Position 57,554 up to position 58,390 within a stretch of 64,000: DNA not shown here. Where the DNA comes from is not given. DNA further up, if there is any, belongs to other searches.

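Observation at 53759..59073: Candidate undescribed defence module: solitary PglX-like methyltransferase + Pro-rich micro-ORF + 2-TM SLATT-like protein + ECF sigma factor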

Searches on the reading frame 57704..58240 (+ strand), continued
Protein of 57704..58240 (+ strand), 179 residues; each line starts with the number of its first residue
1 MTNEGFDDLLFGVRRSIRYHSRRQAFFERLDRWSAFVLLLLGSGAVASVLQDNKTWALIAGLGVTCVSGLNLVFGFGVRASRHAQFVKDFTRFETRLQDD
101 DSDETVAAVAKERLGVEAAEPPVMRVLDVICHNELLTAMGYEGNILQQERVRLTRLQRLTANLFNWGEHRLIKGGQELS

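Call 41: search_protein_families(library=pfam, proteins=[L009:8773-9828:+, L009:12281-13522:+, L009:13522-16497:+, L010:7401-9524:+, L010:12478-13734:+, L010:13734-16508:+, L086:4681-7566:+, L086:7701-9926:+, L086:10576-12618:+, L086:12824-14245:+], max_evalue=0.001)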
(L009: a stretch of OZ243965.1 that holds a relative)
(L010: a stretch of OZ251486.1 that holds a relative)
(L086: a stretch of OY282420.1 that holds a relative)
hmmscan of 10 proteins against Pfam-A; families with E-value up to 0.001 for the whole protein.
L009:8773-9828:+ (352 aa): 0 families

L009:12281-13522:+ (414 aa): 3 families
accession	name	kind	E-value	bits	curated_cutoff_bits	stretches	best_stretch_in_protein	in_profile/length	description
PF13191.12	AAA_16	-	1.7e-08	35.6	32.6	1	16-153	2-141/167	AAA ATPase domain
PF13401.12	AAA_22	-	1.7e-08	35.3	27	1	31-200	2-127/130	AAA domain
PF01637.24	ATPase_2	-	2e-06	28.2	33.2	1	16-199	1-159/225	ATPase domain predominantly from Archaea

L009:13522-16497:+ (992 aa): 14 families
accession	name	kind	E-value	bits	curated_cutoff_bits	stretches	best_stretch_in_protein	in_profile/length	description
PF00515.34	TPR_1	-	2.4e-30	103.5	27.8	1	494-523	1-30/34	Tetratricopeptide repeat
PF13174.12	TPR_6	-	8.5e-23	79.8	26.3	0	495-527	1-33/33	Tetratricopeptide repeat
PF13424.12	TPR_12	-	3.6e-18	65.9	30.1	0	622-694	2-73/77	Tetratricopeptide repeat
PF07719.23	TPR_2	-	4.7e-18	64.2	27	0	494-524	1-31/34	Tetratricopeptide repeat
PF13181.12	TPR_8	-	1.5e-17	62.6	25.7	0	494-522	1-29/34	Tetratricopeptide repeat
PF13432.12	TPR_16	-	8.8e-13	48.9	32.7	0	630-694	4-58/65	Tetratricopeptide repeat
PF13428.12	TPR_14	-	7.1e-12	45.2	23.5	0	710-746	2-38/44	Tetratricopeptide repeat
PF13191.12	AAA_16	-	1.5e-10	42.3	32.6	1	26-174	1-143/167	AAA ATPase domain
PF01037.27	AsnC_trans_reg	-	7.9e-08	32.5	25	0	505-522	8-26/73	Lrp/AsnC ligand binding domain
PF24033.1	DUF7342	-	1e-05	26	31.6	1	303-378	5-82/150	Family of unknown function (DUF7342)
PF01978.25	TrmB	-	5.1e-05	23.5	25.6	0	300-359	8-65/68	Sugar-specific transcriptional regulator TrmB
PF13401.12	AAA_22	-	0.0002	22.1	27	0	50-177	5-102/130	AAA domain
PF25199.1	nSTAND_NTPase5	-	0.00084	19.6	34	0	22-75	13-66/145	Novel STAND NTPase 5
PF14071.11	YlbD_coat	-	0.00098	19.8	27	0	503-527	84-108/126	Putative coat protein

L010:7401-9524:+ (708 aa): 4 families
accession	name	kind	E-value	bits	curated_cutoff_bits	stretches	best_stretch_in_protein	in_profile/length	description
PF07693.20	KAP_NTPase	-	1e-45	156.7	20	1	20-279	2-287/293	KAP family P-loop domain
PF13401.12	AAA_22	-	3.4e-06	27.8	27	1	41-177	8-110/130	AAA domain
PF13191.12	AAA_16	-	7.8e-06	26.9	32.6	1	17-180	3-161/167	AAA ATPase domain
PF00004.35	AAA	-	0.0003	21.7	21.2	0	43-165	3-71/131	ATPase family associated with various cellular activities (AAA)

L010:12478-13734:+ (419 aa): 3 families
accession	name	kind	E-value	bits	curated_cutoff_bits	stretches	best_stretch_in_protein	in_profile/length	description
PF13191.12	AAA_16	-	2e-10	41.8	32.6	1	14-156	2-141/167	AAA ATPase domain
PF13401.12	AAA_22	-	1.4e-07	32.4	27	1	30-206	4-129/130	AAA domain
PF12775.13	AAA_7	-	0.00096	19.2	25.8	0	23-76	25-78/181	P-loop containing dynein motor region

L010:13734-16508:+ (925 aa): 9 families
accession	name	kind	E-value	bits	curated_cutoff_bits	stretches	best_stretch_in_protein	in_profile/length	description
PF13174.12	TPR_6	-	3.1e-20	71.8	26.3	0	502-530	2-30/33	Tetratricopeptide repeat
PF13432.12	TPR_16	-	1e-11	45.5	32.7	0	720-787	2-60/65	Tetratricopeptide repeat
PF00515.34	TPR_1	-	5.3e-10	39.1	27.8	0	758-787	1-30/34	Tetratricopeptide repeat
PF13191.12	AAA_16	-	3.5e-09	37.8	32.6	1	26-190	1-158/167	AAA ATPase domain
PF13424.12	TPR_12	-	3.1e-07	30.9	30.1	0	468-526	14-71/77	Tetratricopeptide repeat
PF13181.12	TPR_8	-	8.2e-07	29.1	25.7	0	500-528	1-29/34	Tetratricopeptide repeat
PF13428.12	TPR_14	-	1.3e-05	25.8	23.5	0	811-848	7-43/44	Tetratricopeptide repeat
PF07719.23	TPR_2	-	7.9e-05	22.9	27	0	460-487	4-31/34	Tetratricopeptide repeat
PF11126.13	Phage_DsbA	-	0.00066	20.3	25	0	711-741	35-65/67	Transcriptional regulator DsbA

L086:4681-7566:+ (962 aa): 17 families
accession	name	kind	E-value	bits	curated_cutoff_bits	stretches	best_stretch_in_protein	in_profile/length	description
PF13414.12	TPR_11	-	2e-143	466.3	26.8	17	846-887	1-42/42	TPR repeat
PF00515.34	TPR_1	-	2.4e-132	426.4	27.8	15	363-396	1-34/34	Tetratricopeptide repeat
PF13181.12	TPR_8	-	1.4e-101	324.5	25.7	12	635-668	1-34/34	Tetratricopeptide repeat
PF13431.12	TPR_17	-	7.9e-79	253.9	24.4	7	351-383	1-33/34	Tetratricopeptide repeat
PF07719.23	TPR_2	-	1.3e-78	253.1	27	7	839-871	1-33/34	Tetratricopeptide repeat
PF13432.12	TPR_16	-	4.4e-56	187.3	32.7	8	608-669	4-65/65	Tetratricopeptide repeat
PF13371.12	TPR_9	-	9.5e-55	183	35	9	616-673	10-67/73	Tetratricopeptide repeat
PF13424.12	TPR_12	-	6.2e-52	174.2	30.1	9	361-427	1-75/77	Tetratricopeptide repeat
PF13428.12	TPR_14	-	2.8e-28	95.9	23.5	0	704-745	2-43/44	Tetratricopeptide repeat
PF03704.23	BTAD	-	2.4e-25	90.1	22.1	0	558-627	53-122/146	Bacterial transcriptional activator domain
PF13374.12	TPR_10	-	5.1e-18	64.9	27.5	0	703-732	2-31/42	Tetratricopeptide repeat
PF14559.12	TPR_19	-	2.6e-15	56.9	25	0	582-637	6-61/68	Tetratricopeptide repeat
PF01239.28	PPTA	-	2.6e-14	52.4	29.5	0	585-608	3-26/32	Protein prenyltransferase alpha subunit repeat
PF13174.12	TPR_6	-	3e-10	40.5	26.3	0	840-867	1-28/33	Tetratricopeptide repeat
PF13429.12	TPR_15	-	3e-08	33.9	26.2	0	633-736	144-247/280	Tetratricopeptide repeat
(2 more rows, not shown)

L086:7701-9926:+ (742 aa): 3 families
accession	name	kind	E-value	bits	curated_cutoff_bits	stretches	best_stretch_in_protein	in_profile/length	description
PF07693.20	KAP_NTPase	-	4.3e-44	151.4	20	1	20-294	2-289/293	KAP family P-loop domain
PF13191.12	AAA_16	-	5.8e-06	27.3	32.6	1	17-195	3-164/167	AAA ATPase domain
PF13401.12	AAA_22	-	0.00012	22.9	27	0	43-188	10-106/130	AAA domain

L086:10576-12618:+ (681 aa): 16 families
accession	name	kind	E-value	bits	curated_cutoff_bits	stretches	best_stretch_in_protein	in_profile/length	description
PF13414.12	TPR_11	-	4e-90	295.7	26.8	10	429-463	1-35/42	TPR repeat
PF00515.34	TPR_1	-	1e-86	282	27.8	11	422-455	1-34/34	Tetratricopeptide repeat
PF13181.12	TPR_8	-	4e-63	204.7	25.7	7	422-455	1-34/34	Tetratricopeptide repeat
PF07719.23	TPR_2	-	7.8e-43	141.5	27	2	422-455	1-34/34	Tetratricopeptide repeat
PF13424.12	TPR_12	-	6e-42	142.2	30.1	6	420-486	1-75/77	Tetratricopeptide repeat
PF13431.12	TPR_17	-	9.8e-40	132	24.4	1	411-443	2-34/34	Tetratricopeptide repeat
PF13371.12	TPR_9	-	1.3e-36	124.8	35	5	301-356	10-65/73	Tetratricopeptide repeat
PF13432.12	TPR_16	-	1.5e-34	118.4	32.7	6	395-456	4-65/65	Tetratricopeptide repeat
PF13374.12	TPR_10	-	2.1e-28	97.9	27.5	0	489-517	1-29/42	Tetratricopeptide repeat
PF03704.23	BTAD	-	4.3e-15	56.8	22.1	1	345-416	53-124/146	Bacterial transcriptional activator domain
PF13428.12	TPR_14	-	6.7e-15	54.6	23.5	0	423-461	2-40/44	Tetratricopeptide repeat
PF01239.28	PPTA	-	8.1e-11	41.4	29.5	0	439-463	2-26/32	Protein prenyltransferase alpha subunit repeat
PF13429.12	TPR_15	-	4.2e-07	30.1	26.2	0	326-412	152-238/280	Tetratricopeptide repeat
PF22769.1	DCD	-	6.5e-05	23.5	27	0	294-339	68-114/153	dCTP deaminase-like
PF23914.1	TPR_CcmH_CycH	-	0.00097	19.4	42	0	252-284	50-82/158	Cytochrome c-type biogenesis protein H TPR domain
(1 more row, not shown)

L086:12824-14245:+ (474 aa): 13 families
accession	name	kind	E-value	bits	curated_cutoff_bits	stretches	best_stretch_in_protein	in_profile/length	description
PF13414.12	TPR_11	-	2.3e-45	152.5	26.8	5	363-394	6-37/42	TPR repeat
PF00515.34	TPR_1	-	1e-42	142.7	27.8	5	317-350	1-34/34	Tetratricopeptide repeat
PF13181.12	TPR_8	-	4.3e-29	98.6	25.7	2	317-349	1-33/34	Tetratricopeptide repeat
PF07719.23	TPR_2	-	1.6e-27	93.7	27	2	283-316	1-34/34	Tetratricopeptide repeat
PF13431.12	TPR_17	-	7e-23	79.4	24.4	1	306-336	2-32/34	Tetratricopeptide repeat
PF13424.12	TPR_12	-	3.2e-19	69.3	30.1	2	282-347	2-75/77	Tetratricopeptide repeat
PF13432.12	TPR_16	-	2.7e-13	50.5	32.7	2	289-349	3-63/65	Tetratricopeptide repeat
PF13371.12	TPR_9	-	4.6e-13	49.4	35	2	263-319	9-65/73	Tetratricopeptide repeat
PF03704.23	BTAD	-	1.9e-07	32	22.1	1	273-345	52-124/146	Bacterial transcriptional activator domain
PF13374.12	TPR_10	-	3.6e-07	30.4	27.5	0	385-416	2-33/42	Tetratricopeptide repeat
PF13428.12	TPR_14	-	4.7e-06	27.2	23.5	0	318-354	2-38/44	Tetratricopeptide repeat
PF23485.1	YBR230W-A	-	0.00012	22.8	31.5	0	389-408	14-33/66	YBR230W-A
PF24575.1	TPR_Slam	-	0.00038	21.3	35.2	0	202-238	39-75/104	Surface lipoprotein assembly modifier, N-terminal TPR repeats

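Call 47: search_protein_families(library=ncbifam, alignment_id=A1, max_evalue=0.1)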
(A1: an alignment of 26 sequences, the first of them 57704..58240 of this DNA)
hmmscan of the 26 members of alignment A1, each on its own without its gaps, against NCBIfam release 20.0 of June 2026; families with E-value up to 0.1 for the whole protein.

A. member 1, window:57704-58240:+ (179 aa): 3 families
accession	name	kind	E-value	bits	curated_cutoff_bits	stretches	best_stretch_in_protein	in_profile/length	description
NF033634.1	SLATT_1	domain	0.00027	20.9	41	1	13-104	6-105/132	SLATT domain-containing protein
NF033632.1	SLATT_4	domain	0.036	13.9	55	1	33-97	32-100/154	SLATT domain-containing protein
NF041646.1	VC0807_fam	subfamily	0.039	13.6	65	1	29-99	52-122/189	VC0807 family protein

B. families by the number of members that match (of 26 scanned): 18 families
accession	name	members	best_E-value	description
NF033634.1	SLATT_1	23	3.8e-06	SLATT domain-containing protein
NF033632.1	SLATT_4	16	1.8e-05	SLATT domain-containing protein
NF006781.0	PRK09293.2-1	3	0.0037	class 1 fructose-bisphosphatase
NF005084.0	PRK06519.1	2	0.004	beta-ketoacyl-ACP synthase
NF002924.0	PRK03562.1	2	0.0091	glutathione-regulated potassium-efflux system protein KefC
NF033630.1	SLATT_6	1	0.0083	SLATT domain-containing protein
NF006784.0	PRK09293.2-5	1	0.017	class 1 fructose-bisphosphatase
NF033626.2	blaBKC_GPC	1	0.033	BKC/GPC family carbapenem-hydrolyzing class A beta-lactamase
NF041646.1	VC0807_fam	1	0.039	VC0807 family protein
NF008620.0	PRK11602.1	1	0.041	sulfate/thiosulfate ABC transporter permease CysW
NF004504.0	PRK05846.2-3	1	0.052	NADH-quinone oxidoreductase subunit M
TIGR01043.1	ATP_syn_A_arch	1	0.061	ATP synthase subunit A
NF040607.1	mycolic_Pks13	1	0.062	polyketide synthase Pks13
NF040961.1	MamO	1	0.065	magnetosome protein MamO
TIGR03283.1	thy_syn_methano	1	0.071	thymidylate synthase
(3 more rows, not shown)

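Call 48: search_protein_families(library=pfam, alignment_id=A1, max_evalue=0.1)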
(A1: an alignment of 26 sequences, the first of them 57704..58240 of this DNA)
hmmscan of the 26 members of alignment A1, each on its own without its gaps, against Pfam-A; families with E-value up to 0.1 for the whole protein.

A. member 1, window:57704-58240:+ (179 aa): 0 families

B. families by the number of members that match (of 26 scanned): 8 families
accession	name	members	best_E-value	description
PF18181.6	SLATT_1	5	0.0012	SMODS and SLOG-associating 2TM effector domain 1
PF10112.14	Halogen_Hydrol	2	0.053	5-bromo-4-chloroindolyl phosphate hydrolysis protein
PF01616.22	Orbi_NS3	1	0.027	Orbivirus NS3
PF18169.6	SLATT_6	1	0.048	SMODS and SLOG-associating 2TM effector domain 6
PF24420.1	DUF7551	1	0.052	Domain of unknown function (DUF7551)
PF14340.12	DUF4395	1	0.06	Domain of unknown function (DUF4395)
PF00223.24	PsaA_PsaB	1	0.084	Photosystem I psaA/psaB protein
PF12084.13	DUF3561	1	0.097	Protein of unknown function (DUF3561)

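Call 50: search_protein_families(library=phrogs, proteins=[window:57704-58240:+, P0061, P0017, L002:8620-9066:+], max_evalue=0.01)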
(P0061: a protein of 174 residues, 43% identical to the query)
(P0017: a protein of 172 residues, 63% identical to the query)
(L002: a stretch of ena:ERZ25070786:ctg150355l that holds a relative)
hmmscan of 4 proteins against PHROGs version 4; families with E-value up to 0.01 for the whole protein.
window:57704-58240:+ (179 aa): 1 family
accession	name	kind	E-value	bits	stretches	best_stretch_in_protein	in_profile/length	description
phrog_11791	-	unknown function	1.3e-46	159.3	1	7-170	11-172/173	-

P0061 (174 aa): 2 families
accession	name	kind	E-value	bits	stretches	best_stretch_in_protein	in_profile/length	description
phrog_11791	-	unknown function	1.1e-68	231.1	1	5-172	4-172/173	-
phrog_6315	-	unknown function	0.00038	21.3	1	30-165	23-146/152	-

P0017 (172 aa): 2 families
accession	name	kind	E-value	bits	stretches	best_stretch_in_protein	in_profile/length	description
phrog_11791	-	unknown function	8.1e-44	150.2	1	4-168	8-173/173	-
phrog_6315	-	unknown function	0.00017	22.5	1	38-146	34-135/152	-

L002:8620-9066:+ (149 aa): 24 families
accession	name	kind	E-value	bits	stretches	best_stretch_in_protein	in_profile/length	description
phrog_19577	-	head and packaging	1.2e-13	52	1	34-126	44-136/378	minor head protein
phrog_7599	-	unknown function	7.8e-09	36.9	1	27-119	2-90/95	-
phrog_3556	-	unknown function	2.1e-08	34.6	1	67-124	172-230/276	-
phrog_1219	-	tail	8.7e-07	29.9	1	32-110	62-144/233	tail needle protein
phrog_9415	-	unknown function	1.6e-06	29.1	1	5-127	7-131/168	-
phrog_6136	-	unknown function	6.7e-06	27.1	1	67-104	39-76/120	-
phrog_17872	-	unknown function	1.7e-05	26.2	1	5-99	7-93/100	-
phrog_3961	-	unknown function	5.4e-05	24.1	0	36-88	52-102/112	-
phrog_8488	-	unknown function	8e-05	23.6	0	60-114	4-57/119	-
phrog_6324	-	unknown function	0.00013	23.3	0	90-145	33-91/94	-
phrog_4896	-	other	0.00023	21.8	1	33-117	186-275/291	glycerophosphoryl diester phosphodiesterase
phrog_38044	-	unknown function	0.00032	18.7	1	42-117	3130-3205/3576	-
phrog_1772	-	unknown function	0.00054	21.4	0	28-77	4-54/111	-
phrog_16267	-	unknown function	0.00085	17.3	1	38-119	1858-1941/2299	-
phrog_25353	-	unknown function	0.0012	20.2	0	36-83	19-69/74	-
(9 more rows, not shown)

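Call 52: search_dna_similar(query=P0061, collection=phages, mode=protein, max_rows=25, max_evalue=0.001)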
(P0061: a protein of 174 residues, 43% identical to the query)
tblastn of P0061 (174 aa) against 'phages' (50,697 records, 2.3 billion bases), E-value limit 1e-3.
Records with a match: 10; places in all: 10; records where one place covers at least 80% of the query: 10.
Best place of each record, by identity: 60-80% 9; <60% 1.
By first word of the organism name: Burkholderia 9; Pseudomonas 1.
By host as written in the record: Burkholderia sp. 5; - 2; Burkholderia thailandensis 2; Pseudomonas aeruginosa PA1 1.
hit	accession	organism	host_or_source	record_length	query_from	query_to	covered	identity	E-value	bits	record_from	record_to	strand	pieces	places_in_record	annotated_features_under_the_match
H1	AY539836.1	Burkholderia phage BcepMu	-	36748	1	173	99%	65.5%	2e-71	238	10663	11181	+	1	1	gp19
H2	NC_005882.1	Burkholderia phage BcepMu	-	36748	1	173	99%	65.5%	2e-71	238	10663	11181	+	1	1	gp19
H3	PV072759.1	Burkholderia phage vB_E433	Burkholderia sp.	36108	1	173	99%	64.4%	3e-68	229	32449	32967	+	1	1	hypothetical protein (x2)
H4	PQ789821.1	Burkholderia phage vB_E274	Burkholderia sp.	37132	1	173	99%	64.4%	3e-68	229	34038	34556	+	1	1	hypothetical protein (x2)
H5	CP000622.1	Burkholderia phage phiE255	Burkholderia thailandensis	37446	1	173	99%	64.4%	3e-68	229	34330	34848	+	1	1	gp49 | gp48, hypothetical protein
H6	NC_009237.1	Burkholderia phage phiE255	Burkholderia thailandensis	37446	1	173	99%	64.4%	3e-68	229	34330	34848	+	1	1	gp49 | gp48, hypothetical protein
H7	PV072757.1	Burkholderia phage vB_CB2b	Burkholderia sp.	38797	1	173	99%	64.4%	3e-68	229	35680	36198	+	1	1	hypothetical protein (x2)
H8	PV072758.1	Burkholderia phage vB_E430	Burkholderia sp.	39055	1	173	99%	64.4%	3e-68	229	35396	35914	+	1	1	hypothetical protein (x2)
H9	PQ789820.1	Burkholderia phage vB_E427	Burkholderia sp.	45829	1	173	99%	64.4%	3e-68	229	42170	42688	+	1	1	hypothetical protein (x2)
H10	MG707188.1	Pseudomonas phage TC7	Pseudomonas aeruginosa PA1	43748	16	168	88%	37.1%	3e-26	109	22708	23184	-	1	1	hypothetical protein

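Call 53: search_dna_similar(query=window:57704-58240:+, collection=plasmids, mode=protein, max_rows=25, max_evalue=0.001)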
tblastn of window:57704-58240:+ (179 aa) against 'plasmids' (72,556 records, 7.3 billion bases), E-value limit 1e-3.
Records with a match: 46; places in all: 46; records where one place covers at least 80% of the query: 8.
Best place of each record, by identity: <60% 46.
By first word of the organism name: Klebsiella 44; Salinivibrio 1; Allorhizobium 1.
By predicted mobility (MOB-suite, as given by PLSDB): mobilizable 30; non-mobilizable 13; conjugative 3.
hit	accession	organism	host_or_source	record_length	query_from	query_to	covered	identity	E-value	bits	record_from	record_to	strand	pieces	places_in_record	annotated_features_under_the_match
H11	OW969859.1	Klebsiella pneumoniae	Homo sapiens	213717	9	175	93%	41.4%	2e-29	120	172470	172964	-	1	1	hypothetical protein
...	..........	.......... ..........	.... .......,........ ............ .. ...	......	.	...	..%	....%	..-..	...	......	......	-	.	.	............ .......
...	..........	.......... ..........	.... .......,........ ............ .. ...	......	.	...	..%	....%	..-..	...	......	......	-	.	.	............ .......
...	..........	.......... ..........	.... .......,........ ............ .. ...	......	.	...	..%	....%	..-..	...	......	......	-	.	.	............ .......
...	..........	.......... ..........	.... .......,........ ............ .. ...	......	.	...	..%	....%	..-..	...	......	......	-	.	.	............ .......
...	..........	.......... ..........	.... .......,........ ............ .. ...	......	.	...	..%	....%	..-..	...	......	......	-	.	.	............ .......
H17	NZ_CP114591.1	Salinivibrio kushneri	-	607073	8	165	88%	26.5%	3e-6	54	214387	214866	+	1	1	hypothetical protein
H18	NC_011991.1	Allorhizobium ampelinum S4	Vitis vinifera cv. 'Izsaki Sarfeher'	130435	6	153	83%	26.2%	8e-7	55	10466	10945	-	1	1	hypothetical protein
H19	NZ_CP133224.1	Klebsiella quasipneumoniae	Homo sapiens,BALF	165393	59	178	67%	29.8%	2e-6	54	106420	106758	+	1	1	hypothetical protein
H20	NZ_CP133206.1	Klebsiella quasipneumoniae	Homo sapiens,BALF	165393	59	178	67%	29.8%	2e-6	54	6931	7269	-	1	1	hypothetical protein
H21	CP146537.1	Klebsiella quasipneumoniae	Hospital Wastewater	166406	59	165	60%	30.6%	2e-6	54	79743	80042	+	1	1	hypothetical protein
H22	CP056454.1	Klebsiella oxytoca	culture,Freshwater sample from ...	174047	59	165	60%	30.6%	2e-6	54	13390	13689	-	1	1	hypothetical protein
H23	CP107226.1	Klebsiella pneumoniae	Homo sapiens,sputum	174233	59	165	60%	30.6%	2e-6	54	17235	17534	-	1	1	hypothetical protein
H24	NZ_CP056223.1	Klebsiella pneumoniae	culture,Wastewater influent sample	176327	59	165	60%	30.6%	2e-6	54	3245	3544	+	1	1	hypothetical protein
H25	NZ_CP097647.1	Klebsiella quasipneumoniae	single cell,human skin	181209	59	165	60%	30.6%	2e-6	54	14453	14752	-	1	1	hypothetical protein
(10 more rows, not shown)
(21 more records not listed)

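Call 54: get_annotated_region(hit=H1, flank=4000)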
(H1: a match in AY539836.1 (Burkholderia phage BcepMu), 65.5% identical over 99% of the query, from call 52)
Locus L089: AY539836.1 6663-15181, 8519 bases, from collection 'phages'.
description: Burkholderia phage BcepMu, complete genome.
organism: Burkholderia phage BcepMu (NCBI taxid 2881392)
taxonomy: Viruses; Duplodnaviria; Heunggongvirae; Uroviricota; Caudoviricetes; Bcepmuvirus; Bcepmuvirus bcepMu
host: -; source: -; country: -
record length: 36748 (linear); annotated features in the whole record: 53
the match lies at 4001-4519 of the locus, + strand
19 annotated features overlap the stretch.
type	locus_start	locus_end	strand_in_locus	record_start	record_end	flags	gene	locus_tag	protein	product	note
CDS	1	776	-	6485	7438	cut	-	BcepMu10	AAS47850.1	gp10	conserved protein; supported by IST data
CDS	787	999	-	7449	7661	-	-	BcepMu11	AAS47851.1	gp11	hypothetical protein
CDS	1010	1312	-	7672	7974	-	-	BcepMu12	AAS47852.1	gp12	conserved protein; supported by IST data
CDS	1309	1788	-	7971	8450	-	-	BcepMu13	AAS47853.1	gp13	hypothetical protein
CDS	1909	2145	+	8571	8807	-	-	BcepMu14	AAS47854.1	gp14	novel protein supported by by IST data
CDS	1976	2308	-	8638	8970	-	-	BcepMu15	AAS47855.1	gp15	novel reading frame identified by IST data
CDS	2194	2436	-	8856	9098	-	-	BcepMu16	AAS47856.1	gp16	conserved hypothetical protein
CDS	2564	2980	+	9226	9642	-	-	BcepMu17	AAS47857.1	gp17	cro/cI repressor transcription regulator; supported by IST data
CDS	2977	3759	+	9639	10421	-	-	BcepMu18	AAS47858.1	gp18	hypothetical protein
CDS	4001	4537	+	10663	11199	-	-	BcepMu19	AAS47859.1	gp19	conserved hypothetical protein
CDS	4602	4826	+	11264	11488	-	-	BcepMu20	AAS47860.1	gp20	hypothetical protein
CDS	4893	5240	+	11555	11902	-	-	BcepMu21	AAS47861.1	gp21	holin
CDS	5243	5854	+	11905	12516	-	-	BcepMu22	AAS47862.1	gp22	putative soluble lytic murein transglycosylase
CDS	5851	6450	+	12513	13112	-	-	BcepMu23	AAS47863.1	gp23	Rz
CDS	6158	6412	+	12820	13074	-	-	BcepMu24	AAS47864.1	gp24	Rz1, out of frame, embedded proline-rich protein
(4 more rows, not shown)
